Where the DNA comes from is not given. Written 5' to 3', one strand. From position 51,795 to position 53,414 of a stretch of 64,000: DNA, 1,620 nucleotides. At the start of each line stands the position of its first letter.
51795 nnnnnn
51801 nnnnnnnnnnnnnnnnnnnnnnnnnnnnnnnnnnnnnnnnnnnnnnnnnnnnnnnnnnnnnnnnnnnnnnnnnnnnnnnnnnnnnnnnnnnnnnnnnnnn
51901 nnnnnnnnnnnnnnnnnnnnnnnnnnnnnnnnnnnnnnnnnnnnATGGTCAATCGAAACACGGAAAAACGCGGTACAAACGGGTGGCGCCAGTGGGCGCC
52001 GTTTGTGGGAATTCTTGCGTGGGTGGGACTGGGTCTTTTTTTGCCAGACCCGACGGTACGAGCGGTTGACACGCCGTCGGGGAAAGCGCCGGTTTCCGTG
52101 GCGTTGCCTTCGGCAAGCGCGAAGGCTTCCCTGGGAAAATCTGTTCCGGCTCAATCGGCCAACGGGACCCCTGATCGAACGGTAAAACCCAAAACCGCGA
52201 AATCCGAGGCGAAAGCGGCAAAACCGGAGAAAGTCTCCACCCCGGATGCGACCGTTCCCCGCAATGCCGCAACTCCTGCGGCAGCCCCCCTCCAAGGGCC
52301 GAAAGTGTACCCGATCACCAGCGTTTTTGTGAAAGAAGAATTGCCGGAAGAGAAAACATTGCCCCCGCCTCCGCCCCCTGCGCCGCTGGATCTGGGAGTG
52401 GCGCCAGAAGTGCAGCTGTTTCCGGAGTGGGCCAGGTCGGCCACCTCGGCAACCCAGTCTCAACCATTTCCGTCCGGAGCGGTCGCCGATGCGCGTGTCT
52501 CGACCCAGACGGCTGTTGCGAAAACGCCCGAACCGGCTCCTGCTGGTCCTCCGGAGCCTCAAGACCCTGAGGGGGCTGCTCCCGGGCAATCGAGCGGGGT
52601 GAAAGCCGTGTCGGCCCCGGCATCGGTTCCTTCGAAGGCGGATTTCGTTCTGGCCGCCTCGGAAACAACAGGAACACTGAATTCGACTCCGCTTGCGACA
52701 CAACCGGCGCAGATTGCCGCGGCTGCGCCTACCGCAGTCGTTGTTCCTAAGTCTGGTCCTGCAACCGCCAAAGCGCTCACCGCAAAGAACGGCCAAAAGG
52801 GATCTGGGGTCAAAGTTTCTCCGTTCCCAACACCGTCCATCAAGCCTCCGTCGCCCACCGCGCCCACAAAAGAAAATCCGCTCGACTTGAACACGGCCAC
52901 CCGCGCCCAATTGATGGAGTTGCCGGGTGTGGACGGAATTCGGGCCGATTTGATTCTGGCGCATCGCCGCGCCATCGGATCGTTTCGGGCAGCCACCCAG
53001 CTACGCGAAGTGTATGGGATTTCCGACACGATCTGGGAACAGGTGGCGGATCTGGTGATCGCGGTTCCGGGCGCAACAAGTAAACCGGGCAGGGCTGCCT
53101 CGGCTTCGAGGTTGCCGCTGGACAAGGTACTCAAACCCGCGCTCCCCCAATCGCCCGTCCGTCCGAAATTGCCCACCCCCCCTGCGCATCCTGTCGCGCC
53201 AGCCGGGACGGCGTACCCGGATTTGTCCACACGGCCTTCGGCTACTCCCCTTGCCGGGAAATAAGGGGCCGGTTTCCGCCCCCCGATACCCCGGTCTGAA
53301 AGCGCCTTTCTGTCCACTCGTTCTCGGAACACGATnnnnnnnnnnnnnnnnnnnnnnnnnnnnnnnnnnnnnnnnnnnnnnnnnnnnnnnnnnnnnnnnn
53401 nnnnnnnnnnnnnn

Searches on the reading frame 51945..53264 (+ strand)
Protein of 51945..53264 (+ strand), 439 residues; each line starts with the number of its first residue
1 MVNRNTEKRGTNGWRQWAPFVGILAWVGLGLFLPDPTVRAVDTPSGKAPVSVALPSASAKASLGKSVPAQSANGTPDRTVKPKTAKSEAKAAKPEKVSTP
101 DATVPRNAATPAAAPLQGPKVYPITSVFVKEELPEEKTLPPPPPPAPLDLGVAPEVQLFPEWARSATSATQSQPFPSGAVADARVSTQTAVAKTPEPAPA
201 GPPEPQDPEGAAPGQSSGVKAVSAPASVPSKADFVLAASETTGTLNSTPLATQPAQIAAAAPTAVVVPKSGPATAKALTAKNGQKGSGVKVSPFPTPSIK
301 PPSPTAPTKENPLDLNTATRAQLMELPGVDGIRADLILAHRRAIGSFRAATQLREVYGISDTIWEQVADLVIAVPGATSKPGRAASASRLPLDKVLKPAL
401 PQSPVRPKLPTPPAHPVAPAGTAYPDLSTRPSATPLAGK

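Call 70: search_protein_families(library=pfam, proteins=[window:51945-53264:+], max_evalue=0.0001)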
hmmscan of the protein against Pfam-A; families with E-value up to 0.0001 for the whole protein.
window:51945-53264:+ (439 aa): 1 family
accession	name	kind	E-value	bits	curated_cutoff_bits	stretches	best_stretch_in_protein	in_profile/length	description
PF12836.13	HHH_3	-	2.3e-12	47.3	27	1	310-370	3-63/65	Helix-hairpin-helix motif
